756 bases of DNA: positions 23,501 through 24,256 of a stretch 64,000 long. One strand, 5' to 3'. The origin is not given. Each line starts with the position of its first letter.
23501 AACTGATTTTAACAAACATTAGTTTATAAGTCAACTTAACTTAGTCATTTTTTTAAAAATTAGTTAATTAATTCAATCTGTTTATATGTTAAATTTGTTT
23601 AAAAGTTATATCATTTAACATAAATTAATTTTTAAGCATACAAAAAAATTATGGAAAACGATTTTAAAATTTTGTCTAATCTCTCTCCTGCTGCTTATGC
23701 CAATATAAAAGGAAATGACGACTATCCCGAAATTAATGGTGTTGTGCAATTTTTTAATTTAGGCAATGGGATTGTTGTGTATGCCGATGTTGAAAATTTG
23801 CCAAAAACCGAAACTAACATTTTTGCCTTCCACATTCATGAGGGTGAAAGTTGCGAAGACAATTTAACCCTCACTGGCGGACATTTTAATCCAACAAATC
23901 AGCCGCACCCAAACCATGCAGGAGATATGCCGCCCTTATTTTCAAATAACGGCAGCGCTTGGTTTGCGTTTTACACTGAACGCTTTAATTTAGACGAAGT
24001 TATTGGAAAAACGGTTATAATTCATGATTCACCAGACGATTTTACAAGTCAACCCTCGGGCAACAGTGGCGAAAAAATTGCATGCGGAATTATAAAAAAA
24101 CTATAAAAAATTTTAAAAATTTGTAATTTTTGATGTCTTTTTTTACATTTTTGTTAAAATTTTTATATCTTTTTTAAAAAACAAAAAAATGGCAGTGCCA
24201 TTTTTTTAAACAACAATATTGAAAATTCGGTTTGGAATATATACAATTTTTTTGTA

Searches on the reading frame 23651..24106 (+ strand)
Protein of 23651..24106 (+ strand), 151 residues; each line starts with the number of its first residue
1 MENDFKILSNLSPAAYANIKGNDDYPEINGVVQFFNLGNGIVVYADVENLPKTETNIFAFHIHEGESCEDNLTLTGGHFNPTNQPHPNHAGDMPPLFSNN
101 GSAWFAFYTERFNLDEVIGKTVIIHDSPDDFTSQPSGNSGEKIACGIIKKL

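Call 41: search_protein_families(library=pfam, proteins=[window:23651-24106:+], max_evalue=0.0001)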
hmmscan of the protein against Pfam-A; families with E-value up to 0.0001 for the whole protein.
window:23651-24106:+ (151 aa): 1 family
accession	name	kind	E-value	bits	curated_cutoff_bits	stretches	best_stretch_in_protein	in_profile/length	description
PF00080.25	Sod_Cu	-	2.7e-28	99.5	28.9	1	29-148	2-133/133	Copper/zinc superoxide dismutase (SODC)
